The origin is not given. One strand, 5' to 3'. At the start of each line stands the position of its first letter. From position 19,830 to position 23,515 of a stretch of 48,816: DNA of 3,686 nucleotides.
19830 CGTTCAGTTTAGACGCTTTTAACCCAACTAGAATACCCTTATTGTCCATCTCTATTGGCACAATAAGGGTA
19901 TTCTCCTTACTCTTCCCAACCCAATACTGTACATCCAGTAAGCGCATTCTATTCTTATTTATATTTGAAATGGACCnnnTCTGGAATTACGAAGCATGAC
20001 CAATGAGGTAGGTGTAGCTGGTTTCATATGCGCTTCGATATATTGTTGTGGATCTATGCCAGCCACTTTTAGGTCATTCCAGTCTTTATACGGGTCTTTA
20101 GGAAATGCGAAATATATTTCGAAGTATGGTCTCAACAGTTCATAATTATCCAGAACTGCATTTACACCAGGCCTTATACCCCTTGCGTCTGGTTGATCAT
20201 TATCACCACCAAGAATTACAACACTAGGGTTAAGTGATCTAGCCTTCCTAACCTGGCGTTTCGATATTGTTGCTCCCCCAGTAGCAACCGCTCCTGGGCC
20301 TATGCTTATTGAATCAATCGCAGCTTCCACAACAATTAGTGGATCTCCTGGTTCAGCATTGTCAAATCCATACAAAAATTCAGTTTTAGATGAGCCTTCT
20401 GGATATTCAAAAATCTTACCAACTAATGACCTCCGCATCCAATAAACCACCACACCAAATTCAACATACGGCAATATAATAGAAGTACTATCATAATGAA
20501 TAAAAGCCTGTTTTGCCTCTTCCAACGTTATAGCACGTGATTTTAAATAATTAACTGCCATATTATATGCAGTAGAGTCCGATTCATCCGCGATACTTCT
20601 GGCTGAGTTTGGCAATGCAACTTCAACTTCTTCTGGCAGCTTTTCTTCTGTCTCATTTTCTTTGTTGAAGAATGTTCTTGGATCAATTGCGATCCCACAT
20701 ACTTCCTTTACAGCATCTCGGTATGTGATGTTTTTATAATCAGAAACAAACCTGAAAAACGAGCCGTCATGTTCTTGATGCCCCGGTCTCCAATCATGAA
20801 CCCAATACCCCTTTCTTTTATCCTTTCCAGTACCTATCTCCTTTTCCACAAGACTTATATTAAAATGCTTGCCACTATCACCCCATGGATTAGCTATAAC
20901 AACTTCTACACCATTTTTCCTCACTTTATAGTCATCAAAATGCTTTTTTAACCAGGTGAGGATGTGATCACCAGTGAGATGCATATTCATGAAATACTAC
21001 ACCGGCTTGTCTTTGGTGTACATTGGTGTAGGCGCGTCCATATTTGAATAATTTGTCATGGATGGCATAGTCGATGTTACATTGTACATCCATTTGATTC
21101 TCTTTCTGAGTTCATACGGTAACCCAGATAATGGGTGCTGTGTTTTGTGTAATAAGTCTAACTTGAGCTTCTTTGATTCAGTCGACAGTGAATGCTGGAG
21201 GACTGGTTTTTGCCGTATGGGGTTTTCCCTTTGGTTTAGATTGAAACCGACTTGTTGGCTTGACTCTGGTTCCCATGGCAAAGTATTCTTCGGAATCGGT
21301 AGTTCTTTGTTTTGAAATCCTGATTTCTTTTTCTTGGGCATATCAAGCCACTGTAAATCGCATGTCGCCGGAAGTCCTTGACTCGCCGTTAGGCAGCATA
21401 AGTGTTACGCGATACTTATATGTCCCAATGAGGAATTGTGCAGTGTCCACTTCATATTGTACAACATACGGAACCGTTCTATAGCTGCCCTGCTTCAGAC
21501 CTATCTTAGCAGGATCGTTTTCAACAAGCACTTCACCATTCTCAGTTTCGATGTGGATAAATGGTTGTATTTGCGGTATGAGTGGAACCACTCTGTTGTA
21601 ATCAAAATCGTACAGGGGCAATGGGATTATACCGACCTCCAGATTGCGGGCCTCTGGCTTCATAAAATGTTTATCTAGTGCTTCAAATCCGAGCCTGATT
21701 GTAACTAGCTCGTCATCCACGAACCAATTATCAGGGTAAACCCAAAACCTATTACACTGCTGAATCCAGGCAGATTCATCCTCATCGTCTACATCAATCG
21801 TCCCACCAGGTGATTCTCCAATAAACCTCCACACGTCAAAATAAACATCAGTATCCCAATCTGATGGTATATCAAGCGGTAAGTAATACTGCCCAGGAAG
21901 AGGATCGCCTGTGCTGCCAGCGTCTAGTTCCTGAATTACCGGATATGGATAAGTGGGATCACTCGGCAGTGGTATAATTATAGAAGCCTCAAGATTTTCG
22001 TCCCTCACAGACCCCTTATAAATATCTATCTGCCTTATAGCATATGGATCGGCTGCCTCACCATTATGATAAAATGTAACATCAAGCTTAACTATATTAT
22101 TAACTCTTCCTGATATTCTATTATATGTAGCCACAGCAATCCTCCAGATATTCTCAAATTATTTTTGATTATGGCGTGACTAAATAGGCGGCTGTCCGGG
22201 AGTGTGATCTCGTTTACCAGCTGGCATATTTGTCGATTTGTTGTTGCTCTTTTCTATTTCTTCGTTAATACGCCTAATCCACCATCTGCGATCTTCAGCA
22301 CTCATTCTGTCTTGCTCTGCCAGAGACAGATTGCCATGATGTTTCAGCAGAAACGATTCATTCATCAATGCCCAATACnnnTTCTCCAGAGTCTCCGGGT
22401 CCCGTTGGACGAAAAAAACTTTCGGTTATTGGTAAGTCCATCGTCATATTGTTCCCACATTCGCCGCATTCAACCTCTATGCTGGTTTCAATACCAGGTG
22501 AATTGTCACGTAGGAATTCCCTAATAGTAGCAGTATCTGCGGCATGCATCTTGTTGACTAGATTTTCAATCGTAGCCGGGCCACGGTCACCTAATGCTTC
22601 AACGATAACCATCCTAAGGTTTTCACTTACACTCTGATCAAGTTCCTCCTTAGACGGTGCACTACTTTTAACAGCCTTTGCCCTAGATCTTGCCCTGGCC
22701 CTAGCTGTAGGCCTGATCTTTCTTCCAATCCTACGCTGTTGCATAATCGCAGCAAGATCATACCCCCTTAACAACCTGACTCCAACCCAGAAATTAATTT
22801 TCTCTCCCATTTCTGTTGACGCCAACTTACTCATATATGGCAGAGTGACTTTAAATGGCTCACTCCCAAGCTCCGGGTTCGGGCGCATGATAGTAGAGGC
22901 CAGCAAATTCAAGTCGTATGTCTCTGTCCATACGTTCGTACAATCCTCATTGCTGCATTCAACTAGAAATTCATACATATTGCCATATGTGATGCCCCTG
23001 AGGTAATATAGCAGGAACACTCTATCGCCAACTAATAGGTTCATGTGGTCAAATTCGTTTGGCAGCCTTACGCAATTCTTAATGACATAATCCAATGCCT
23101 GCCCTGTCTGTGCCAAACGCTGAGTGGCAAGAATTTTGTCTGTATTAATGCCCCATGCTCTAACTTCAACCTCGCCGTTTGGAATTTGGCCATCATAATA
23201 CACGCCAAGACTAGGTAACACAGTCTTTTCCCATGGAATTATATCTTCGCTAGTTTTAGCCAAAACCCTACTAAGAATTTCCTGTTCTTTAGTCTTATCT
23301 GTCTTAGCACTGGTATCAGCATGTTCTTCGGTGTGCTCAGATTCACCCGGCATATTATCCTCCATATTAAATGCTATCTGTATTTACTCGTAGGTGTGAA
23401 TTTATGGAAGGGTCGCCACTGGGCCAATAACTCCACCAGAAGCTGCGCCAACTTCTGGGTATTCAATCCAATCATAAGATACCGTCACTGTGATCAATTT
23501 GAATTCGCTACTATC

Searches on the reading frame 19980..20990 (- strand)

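Call 25: search_protein_families(library=phrogs, proteins=[window:19980-20990:-], max_evalue=0.001)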
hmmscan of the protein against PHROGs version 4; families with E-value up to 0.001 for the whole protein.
window:19980-20990:- (337 aa): 1 family
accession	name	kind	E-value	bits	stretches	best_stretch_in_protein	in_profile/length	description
phrog_47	-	DNA, RNA and nucleotide metabolism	4.1e-30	106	1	2-309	23-323/947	DNA primase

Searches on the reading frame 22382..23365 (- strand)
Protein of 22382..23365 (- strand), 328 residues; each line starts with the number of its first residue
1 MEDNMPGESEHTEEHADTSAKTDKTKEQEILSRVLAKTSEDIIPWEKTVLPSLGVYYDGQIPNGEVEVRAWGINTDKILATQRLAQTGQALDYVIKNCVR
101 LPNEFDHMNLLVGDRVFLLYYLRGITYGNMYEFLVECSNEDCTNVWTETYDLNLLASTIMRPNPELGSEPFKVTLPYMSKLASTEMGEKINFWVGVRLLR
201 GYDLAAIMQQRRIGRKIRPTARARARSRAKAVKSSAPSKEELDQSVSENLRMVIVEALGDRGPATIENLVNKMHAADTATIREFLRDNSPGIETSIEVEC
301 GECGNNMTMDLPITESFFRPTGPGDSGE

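Call 25: search_protein_families(library=phrogs, proteins=[window:22382-23365:-], max_evalue=0.001)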
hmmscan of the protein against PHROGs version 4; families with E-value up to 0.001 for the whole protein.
window:22382-23365:- (328 aa): 1 family
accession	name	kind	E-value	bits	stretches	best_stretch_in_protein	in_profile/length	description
phrog_150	-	tail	2.9e-13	50.9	1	58-320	16-234/282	baseplate hub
